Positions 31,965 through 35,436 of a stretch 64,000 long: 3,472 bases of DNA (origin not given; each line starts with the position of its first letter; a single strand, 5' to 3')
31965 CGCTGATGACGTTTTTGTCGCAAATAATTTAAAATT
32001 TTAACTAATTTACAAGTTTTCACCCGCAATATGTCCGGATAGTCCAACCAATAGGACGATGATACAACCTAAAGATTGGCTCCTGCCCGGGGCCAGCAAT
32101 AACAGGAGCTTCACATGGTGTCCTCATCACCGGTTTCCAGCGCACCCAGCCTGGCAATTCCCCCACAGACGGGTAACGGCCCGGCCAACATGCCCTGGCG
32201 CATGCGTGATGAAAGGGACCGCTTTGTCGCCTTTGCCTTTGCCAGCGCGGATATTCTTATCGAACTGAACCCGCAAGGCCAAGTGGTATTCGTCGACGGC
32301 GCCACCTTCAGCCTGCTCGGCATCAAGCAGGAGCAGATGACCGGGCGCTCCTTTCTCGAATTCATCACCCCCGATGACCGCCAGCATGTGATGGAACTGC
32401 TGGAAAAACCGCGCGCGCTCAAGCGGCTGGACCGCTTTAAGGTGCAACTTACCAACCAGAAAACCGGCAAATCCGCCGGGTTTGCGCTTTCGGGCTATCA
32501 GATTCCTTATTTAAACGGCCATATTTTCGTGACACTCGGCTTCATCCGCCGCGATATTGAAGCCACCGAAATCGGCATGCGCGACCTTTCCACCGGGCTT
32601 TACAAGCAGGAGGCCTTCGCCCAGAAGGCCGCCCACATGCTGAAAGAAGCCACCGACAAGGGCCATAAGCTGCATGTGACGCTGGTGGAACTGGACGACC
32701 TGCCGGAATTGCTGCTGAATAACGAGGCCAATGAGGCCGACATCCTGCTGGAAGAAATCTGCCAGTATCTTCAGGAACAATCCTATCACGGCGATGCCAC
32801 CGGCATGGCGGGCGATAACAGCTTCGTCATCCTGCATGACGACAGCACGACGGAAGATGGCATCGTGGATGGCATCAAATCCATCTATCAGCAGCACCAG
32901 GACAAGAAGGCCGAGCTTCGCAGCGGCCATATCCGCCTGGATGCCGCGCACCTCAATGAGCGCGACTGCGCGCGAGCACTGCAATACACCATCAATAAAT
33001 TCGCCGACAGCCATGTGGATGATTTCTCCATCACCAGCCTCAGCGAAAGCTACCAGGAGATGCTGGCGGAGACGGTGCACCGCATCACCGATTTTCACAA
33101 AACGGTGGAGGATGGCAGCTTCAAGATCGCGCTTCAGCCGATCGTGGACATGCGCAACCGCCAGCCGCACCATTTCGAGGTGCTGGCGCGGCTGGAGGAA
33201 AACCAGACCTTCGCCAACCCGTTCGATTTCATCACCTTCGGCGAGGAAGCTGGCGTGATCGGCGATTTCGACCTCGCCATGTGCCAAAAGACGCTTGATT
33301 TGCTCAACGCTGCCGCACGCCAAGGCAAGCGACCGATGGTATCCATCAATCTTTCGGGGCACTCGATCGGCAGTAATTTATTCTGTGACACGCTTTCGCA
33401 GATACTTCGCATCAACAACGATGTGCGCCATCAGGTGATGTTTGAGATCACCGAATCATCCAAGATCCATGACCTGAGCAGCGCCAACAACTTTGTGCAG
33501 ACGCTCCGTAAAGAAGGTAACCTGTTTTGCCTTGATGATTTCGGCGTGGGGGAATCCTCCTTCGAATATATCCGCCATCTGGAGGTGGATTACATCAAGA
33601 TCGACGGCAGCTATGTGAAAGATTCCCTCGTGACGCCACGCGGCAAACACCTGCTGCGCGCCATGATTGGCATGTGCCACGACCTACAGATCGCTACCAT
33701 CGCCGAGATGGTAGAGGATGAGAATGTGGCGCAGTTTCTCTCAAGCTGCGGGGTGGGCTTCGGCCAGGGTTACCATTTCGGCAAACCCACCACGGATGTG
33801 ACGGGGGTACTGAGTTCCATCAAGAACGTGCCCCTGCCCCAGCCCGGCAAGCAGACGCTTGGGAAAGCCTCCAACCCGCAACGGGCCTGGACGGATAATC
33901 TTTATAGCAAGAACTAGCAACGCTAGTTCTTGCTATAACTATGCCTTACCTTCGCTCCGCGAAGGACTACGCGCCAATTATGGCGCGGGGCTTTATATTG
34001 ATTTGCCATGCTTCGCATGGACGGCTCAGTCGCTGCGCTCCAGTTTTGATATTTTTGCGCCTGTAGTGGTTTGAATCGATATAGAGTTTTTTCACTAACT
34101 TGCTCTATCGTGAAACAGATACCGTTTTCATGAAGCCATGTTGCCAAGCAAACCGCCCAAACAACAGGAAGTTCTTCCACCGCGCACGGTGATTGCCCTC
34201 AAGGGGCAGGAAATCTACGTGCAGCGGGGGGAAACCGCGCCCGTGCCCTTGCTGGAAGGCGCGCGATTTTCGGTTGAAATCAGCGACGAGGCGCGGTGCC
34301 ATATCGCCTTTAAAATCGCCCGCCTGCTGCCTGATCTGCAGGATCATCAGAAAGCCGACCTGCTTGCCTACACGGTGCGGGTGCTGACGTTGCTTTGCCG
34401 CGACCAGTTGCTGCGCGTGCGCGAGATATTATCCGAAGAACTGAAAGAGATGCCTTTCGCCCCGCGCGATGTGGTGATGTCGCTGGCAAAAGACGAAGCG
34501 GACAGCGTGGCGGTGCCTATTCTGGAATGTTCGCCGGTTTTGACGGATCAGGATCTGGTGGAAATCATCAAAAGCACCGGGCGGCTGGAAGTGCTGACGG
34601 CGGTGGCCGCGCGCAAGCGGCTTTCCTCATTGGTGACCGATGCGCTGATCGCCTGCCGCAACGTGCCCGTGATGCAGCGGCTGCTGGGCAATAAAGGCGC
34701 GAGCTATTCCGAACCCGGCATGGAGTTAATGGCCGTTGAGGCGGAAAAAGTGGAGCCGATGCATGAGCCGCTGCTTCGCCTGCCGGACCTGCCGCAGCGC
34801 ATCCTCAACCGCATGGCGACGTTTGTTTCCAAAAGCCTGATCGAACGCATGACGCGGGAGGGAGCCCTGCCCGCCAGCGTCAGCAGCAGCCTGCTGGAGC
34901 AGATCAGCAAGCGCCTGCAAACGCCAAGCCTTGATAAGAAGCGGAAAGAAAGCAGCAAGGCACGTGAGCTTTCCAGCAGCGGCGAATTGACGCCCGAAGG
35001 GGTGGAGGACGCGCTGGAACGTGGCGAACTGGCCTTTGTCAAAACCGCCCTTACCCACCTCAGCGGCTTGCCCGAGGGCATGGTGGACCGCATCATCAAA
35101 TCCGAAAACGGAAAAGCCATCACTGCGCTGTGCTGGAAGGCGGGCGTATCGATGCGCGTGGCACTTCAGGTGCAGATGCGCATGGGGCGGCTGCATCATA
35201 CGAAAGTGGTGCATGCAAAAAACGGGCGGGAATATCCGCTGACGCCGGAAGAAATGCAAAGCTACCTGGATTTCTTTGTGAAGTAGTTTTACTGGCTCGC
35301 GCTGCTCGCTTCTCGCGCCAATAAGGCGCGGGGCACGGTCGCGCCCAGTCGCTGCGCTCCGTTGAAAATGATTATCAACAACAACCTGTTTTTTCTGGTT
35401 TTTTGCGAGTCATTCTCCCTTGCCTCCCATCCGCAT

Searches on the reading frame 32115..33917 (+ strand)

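Call 38: search_protein_families(library=pfam, proteins=[window:32115-33917:+], max_evalue=0.01)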
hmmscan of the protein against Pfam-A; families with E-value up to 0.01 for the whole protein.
window:32115-33917:+ (600 aa): 7 families
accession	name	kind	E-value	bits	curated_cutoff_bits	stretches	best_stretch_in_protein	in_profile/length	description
PF00563.25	EAL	-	3.6e-57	193.9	31.3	1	327-558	4-236/236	EAL domain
PF00989.32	PAS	-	5.8e-07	30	22.6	1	43-98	9-64/113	PAS fold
PF00990.26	GGDEF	-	1.5e-05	25.3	23.8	1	156-264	3-113/161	Diguanylate cyclase, GGDEF domain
PF08448.16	PAS_4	-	0.00022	21.8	23.1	1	44-98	4-58/110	PAS fold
PF08447.18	PAS_3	-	0.00054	20.6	25.6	1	58-97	2-43/89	PAS fold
PF13426.13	PAS_9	-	0.0021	18.7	27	0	47-116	4-69/103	PAS domain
PF24820.1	Diguanyl_cycl_sensor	-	0.0054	17.1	28.1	0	49-103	10-63/109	Diguanylate cyclase-like sensor domain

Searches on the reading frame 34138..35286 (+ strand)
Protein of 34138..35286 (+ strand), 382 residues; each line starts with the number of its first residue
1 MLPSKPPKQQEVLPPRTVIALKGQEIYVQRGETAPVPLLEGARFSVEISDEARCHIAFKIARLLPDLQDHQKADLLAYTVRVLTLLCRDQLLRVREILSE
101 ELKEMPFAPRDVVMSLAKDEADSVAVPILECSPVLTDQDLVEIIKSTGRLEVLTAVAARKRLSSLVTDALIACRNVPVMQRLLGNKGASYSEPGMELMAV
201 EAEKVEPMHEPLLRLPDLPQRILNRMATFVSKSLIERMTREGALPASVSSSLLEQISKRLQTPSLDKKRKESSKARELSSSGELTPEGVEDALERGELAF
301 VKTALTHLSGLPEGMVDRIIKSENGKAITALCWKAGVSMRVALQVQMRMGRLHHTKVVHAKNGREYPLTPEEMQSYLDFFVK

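Call 38: search_protein_families(library=pfam, proteins=[window:34138-35286:+], max_evalue=0.01)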
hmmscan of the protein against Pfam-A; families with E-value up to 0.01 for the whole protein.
window:34138-35286:+ (382 aa): 1 family
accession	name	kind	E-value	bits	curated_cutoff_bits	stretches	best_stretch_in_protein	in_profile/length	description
PF10098.14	DUF2336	-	3e-52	178.1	34.6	1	124-358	1-235/262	Uncharacterised protein conserved in bacteria (DUF2336)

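Call 74: search_protein_families(library=ncbifam, proteins=[window:34138-35286:+], max_evalue=0.01)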
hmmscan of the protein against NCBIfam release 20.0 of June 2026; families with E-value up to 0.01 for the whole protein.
window:34138-35286:+ (382 aa): 1 family
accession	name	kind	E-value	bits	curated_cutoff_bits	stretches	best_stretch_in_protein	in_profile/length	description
NF052659.1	SpbR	equivalog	1.6e-46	159.1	400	1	48-362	13-326/358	SpbR family protein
